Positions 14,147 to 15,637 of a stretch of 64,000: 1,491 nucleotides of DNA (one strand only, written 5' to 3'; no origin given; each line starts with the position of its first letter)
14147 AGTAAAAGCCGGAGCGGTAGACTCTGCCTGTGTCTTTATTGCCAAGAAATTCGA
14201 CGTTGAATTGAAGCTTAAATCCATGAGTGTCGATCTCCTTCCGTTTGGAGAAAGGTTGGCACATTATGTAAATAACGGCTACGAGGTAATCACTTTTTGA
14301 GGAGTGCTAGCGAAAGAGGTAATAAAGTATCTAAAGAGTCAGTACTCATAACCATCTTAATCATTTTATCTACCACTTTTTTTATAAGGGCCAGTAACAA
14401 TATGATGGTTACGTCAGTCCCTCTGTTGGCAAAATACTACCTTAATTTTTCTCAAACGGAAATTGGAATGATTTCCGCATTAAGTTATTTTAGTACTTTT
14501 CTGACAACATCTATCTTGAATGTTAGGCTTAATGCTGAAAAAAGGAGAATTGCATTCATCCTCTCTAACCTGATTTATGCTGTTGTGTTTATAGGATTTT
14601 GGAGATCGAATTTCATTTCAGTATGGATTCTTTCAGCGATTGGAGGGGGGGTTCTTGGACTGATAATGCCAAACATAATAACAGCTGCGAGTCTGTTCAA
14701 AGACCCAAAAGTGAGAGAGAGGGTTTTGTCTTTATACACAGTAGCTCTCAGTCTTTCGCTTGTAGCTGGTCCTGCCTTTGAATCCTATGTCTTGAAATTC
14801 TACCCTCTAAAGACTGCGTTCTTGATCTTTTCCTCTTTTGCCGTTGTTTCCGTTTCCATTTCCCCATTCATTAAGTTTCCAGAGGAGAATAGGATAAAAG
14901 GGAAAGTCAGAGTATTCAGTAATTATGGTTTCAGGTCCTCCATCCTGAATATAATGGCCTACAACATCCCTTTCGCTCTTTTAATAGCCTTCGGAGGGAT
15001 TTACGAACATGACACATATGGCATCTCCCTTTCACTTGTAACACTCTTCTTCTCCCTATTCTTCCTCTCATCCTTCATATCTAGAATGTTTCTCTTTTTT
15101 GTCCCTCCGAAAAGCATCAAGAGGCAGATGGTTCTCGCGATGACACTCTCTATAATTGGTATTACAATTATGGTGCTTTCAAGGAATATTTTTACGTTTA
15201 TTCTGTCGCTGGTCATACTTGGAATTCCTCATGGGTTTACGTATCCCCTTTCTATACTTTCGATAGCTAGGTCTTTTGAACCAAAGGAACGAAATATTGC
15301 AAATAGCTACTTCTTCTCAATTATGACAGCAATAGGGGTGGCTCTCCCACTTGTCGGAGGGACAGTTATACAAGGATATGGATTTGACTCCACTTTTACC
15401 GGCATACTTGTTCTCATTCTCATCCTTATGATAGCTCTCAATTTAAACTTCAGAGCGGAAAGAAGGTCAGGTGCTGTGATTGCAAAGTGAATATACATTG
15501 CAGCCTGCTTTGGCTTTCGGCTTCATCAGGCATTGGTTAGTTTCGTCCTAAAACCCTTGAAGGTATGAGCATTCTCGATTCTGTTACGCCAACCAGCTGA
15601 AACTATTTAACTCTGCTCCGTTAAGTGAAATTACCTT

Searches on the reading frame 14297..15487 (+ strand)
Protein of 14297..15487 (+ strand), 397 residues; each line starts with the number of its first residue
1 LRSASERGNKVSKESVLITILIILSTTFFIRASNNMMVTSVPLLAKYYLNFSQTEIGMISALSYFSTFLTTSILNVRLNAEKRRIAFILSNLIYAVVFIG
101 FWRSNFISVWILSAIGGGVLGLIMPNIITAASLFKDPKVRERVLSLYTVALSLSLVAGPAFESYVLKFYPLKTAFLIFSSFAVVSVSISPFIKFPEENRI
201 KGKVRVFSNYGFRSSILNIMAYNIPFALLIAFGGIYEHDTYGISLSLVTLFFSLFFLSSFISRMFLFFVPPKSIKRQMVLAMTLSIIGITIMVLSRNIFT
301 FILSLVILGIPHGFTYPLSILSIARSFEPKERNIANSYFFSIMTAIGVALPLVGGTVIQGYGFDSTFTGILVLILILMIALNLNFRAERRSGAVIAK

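Call 82: search_protein_families(library=pfam, proteins=[window:14297-15487:+], max_evalue=0.00001)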
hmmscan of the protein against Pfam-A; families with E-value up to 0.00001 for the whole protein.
window:14297-15487:+ (397 aa): 1 family
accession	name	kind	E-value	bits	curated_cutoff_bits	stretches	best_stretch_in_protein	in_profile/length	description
PF07690.21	MFS_1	-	2.2e-30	106.2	33.4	2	24-265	2-257/347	Major Facilitator Superfamily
